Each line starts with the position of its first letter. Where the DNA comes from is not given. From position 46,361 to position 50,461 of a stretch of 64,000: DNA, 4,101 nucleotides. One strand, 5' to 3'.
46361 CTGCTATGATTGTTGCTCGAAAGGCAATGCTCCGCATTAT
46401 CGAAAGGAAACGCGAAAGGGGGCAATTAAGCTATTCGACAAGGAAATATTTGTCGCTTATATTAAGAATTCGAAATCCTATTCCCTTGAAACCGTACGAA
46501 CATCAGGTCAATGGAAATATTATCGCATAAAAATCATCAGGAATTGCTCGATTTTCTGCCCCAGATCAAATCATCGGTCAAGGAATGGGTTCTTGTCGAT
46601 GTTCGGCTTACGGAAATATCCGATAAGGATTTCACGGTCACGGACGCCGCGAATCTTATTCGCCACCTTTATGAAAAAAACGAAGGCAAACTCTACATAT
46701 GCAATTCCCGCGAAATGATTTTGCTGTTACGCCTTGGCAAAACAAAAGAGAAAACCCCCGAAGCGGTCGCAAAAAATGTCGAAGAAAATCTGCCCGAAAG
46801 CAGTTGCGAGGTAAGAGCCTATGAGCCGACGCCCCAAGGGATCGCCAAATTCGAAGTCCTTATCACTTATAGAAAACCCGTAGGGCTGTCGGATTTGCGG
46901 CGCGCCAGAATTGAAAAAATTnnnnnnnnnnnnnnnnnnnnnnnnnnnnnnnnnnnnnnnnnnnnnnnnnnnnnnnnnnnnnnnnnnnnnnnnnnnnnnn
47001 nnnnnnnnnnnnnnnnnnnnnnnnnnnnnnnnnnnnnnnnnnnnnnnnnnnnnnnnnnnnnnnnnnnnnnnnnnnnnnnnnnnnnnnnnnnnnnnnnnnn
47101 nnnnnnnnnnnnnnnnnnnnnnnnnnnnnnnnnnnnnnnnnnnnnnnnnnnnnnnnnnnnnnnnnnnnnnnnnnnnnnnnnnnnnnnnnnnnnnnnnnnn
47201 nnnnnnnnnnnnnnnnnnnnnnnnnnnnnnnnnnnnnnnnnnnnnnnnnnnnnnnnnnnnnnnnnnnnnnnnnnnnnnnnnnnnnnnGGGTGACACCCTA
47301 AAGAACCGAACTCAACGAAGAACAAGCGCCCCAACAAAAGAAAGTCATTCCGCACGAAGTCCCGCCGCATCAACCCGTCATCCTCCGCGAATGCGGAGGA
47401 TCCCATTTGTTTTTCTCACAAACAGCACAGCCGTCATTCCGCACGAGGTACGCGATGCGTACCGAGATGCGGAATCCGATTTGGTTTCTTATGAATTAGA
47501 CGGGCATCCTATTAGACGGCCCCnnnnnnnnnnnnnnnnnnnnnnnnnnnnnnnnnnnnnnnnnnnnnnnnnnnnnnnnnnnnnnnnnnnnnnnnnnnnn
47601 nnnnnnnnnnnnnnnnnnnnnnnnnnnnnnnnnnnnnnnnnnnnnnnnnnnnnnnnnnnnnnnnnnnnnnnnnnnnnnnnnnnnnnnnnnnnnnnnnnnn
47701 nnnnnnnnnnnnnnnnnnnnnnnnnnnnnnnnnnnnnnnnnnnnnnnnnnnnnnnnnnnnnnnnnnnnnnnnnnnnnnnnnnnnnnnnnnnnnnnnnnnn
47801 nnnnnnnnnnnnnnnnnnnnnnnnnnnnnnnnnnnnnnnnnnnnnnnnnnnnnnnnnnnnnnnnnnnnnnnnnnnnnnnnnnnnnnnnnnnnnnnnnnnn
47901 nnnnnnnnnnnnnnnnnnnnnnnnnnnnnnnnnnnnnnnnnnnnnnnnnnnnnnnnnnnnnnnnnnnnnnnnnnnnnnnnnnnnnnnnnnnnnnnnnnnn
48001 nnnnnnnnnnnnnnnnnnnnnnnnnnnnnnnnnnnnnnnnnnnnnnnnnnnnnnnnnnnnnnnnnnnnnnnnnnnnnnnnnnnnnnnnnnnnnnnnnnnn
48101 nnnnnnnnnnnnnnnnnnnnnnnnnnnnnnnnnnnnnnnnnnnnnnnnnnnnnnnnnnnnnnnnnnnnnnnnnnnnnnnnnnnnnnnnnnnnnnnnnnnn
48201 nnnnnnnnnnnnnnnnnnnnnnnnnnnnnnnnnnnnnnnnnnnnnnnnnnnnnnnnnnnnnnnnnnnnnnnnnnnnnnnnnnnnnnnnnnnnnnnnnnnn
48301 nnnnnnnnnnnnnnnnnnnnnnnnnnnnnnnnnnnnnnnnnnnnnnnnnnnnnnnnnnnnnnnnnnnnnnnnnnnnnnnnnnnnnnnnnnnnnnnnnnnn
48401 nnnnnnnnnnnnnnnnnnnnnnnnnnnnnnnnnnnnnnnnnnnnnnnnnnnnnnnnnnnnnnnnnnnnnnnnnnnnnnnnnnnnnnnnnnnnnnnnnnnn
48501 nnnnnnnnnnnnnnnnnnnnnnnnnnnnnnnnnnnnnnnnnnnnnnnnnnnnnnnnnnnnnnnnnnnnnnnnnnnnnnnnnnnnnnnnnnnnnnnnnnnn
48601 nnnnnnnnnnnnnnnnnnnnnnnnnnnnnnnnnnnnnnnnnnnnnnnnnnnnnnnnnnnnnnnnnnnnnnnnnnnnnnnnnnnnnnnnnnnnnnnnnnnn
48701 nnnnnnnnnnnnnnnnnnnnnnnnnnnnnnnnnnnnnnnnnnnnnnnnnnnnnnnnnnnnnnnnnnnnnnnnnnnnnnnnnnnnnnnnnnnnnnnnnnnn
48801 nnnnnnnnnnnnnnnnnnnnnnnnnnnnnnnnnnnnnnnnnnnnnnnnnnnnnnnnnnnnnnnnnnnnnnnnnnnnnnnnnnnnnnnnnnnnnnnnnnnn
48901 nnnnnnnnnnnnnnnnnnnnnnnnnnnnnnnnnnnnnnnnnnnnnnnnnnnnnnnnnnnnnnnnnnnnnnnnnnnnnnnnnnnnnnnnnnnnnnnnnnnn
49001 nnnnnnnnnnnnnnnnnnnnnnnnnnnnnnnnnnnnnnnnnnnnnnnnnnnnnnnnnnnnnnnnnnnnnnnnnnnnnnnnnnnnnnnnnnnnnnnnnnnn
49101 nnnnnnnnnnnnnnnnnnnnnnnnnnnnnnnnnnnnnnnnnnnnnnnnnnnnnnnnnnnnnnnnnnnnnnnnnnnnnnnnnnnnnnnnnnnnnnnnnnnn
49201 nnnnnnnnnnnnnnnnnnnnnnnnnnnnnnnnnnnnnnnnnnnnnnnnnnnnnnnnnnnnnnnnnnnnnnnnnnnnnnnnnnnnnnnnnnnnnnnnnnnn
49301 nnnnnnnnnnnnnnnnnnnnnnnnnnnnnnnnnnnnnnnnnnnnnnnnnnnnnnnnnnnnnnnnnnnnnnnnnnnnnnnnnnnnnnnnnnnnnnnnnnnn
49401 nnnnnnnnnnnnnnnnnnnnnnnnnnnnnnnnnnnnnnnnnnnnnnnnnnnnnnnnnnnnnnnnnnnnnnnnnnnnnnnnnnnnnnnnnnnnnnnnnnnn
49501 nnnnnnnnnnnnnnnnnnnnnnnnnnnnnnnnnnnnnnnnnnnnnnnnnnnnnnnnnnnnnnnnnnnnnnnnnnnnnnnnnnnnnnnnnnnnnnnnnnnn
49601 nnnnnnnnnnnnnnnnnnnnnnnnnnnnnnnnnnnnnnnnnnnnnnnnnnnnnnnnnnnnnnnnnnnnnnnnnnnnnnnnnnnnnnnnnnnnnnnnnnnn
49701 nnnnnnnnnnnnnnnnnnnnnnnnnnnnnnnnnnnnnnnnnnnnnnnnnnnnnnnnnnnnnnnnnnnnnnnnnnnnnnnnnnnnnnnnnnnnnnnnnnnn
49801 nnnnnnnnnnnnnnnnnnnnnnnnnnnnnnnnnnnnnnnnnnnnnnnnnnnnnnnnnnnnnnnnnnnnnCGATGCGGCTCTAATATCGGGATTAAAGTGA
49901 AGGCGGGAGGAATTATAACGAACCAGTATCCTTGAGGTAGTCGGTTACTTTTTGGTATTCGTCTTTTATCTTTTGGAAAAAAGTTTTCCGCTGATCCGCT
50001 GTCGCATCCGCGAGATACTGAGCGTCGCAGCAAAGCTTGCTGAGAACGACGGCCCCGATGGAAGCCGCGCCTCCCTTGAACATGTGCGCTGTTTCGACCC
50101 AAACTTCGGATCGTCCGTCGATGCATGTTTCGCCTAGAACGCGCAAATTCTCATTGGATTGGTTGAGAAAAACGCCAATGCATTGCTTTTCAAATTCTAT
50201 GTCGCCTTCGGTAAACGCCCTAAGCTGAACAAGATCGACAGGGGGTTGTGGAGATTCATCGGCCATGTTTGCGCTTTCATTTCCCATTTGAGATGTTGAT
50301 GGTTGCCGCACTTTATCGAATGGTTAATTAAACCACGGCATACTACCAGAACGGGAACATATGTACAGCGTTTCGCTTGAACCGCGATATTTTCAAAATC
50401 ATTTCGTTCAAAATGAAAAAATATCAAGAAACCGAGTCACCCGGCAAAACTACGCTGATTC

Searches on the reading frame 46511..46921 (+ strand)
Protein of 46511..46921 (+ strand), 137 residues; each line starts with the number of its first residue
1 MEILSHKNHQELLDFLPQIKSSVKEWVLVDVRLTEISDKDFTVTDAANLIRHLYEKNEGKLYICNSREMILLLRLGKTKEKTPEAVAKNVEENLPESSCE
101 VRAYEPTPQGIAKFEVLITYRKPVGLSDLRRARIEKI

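Call 8: find_homologous_proteins(query=window:46511-46921:+, max_evalue=0.01)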
Query seq(137 aa) (137 aa): 1 proteins with E <= 0.01 among 22 candidates.
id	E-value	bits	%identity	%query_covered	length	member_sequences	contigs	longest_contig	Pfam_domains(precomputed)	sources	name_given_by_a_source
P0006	3.0e-34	136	66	78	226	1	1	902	PF00072.31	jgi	jgi:two-component system chemotaxis response regulator CheY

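Call 54: search_solved_structures(query=A6, max_evalue=10)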
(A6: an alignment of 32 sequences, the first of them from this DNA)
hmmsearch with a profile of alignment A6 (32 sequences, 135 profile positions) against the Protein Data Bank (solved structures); distinct sequences matched with E-value up to 10: 8.
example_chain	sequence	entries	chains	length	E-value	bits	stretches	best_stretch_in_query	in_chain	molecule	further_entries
7lhk_A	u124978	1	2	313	0.29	13.8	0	51-91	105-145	Nuclear elongation and deformation protein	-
6tzy_A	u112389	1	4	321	0.64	12.7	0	51-91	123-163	Nuclear elongation and deformation protein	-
6tzz_A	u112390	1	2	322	0.64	12.7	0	51-91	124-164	Nuclear elongation and deformation protein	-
9d16_A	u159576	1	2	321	0.68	12.6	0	51-91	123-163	Nuclear elongation and deformation protein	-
9d13_A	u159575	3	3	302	0.82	12.3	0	51-91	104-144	Nuclear elongation and deformation protein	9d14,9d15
1jn1_A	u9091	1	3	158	1.2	11.8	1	36-109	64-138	2C-METHYL-D-ERYTHRITOL 2,4-CYCLODIPHOSPHATE SYNTHASE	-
1vh8_A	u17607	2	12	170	1.3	11.7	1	36-109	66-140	2-C-methyl-D-erythritol 2,4-cyclodiphosphate synthase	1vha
2wfd_A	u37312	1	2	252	1.3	11.6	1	56-93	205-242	LEUCYL-TRNA SYNTHETASE, CYTOPLASMIC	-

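Call 55: search_protein_families(library=pfam, alignment_id=A6, max_evalue=1)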
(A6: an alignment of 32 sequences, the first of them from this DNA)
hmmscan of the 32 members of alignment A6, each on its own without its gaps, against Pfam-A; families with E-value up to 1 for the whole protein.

A. member 1, seq(134 aa): 2 families
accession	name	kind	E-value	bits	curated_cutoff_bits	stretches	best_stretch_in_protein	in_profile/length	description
PF07039.17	SGF29_Tudor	-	0.079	13.5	23.8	1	21-83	15-73/132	SGF29 tudor-like domain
PF20735.2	Lambda_ea8_5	-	0.19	12.8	27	1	41-70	34-63/90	Bacteriophage lambda ea8.5-related domain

B. families by the number of members that match (of 32 scanned): 22 families
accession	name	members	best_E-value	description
PF07494.17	Reg_prop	2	0.055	Two component regulator propeller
PF16502.10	DUF5059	1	0.0023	Domain of unknown function (DUF5059)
PF10508.15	Proteasom_PSMB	1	0.015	Proteasome non-ATPase 26S subunit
PF23264.1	DUF7073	1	0.022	Domain of unknown function (DUF7073)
PF14566.11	PTPlike_phytase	1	0.032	Inositol hexakisphosphate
PF23038.1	KOW6_SPT51-2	1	0.035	Transcription elongation factor SPT5 homolog 1/2, KOW6 domain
PF17840.6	Tugs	1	0.038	Tethering Ubl4a to BAGS domain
PF10532.14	Plant_all_beta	1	0.053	Plant specific N-all beta domain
PF13420.13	Acetyltransf_4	1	0.056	Acetyltransferase (GNAT) domain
PF07039.17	SGF29_Tudor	1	0.079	SGF29 tudor-like domain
PF13062.12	DUF3924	1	0.095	Protein of unknown function (DUF3924)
PF15533.11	Ntox33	1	0.099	Bacterial toxin 33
PF25307.1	SEA_Gpr126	1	0.1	SEA domain of adhesion GPCR Gpr126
PF21375.2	POT1_C_insert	1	0.12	Protection of telomeres protein 1 (POT1), C-terminal insertion domain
PF04325.18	DUF465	1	0.12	Protein of unknown function (DUF465)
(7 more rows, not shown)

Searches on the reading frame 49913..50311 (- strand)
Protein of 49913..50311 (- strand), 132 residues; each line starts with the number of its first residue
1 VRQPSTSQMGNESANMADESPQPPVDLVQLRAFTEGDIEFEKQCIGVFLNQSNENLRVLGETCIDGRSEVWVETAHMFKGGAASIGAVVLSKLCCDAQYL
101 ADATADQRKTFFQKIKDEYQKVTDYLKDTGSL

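Call 3: search_protein_families(library=pfam, proteins=[window:49913-50311:-], max_evalue=1)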
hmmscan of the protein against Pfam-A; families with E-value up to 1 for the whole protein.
window:49913-50311:- (132 aa): 1 family
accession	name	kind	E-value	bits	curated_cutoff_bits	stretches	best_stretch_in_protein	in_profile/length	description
PF01627.28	Hpt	-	0.0001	22.9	24.6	1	46-121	4-80/84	Hpt domain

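Call 6: search_protein_families(library=ncbifam, proteins=[window:49913-50311:-], max_evalue=1)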
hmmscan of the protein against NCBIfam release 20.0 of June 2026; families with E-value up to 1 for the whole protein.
window:49913-50311:- (132 aa): 3 families
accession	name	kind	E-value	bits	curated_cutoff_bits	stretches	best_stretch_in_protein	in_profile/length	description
TIGR02956.1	TMAO_torS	equivalog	0.0003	19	676.5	1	42-123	881-961/967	TMAO reductase system sensor histidine kinase/response regulator TorS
NF008302.0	PRK11091.1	equivalog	0.0022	16.2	838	1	41-128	683-771/779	aerobic respiration two-component sensor histidine kinase ArcB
NF041948.1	Phrelay_LuxU_Vib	equivalog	0.0055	17.1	140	1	45-129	25-103/110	quorum-sensing phosphorelay protein LuxU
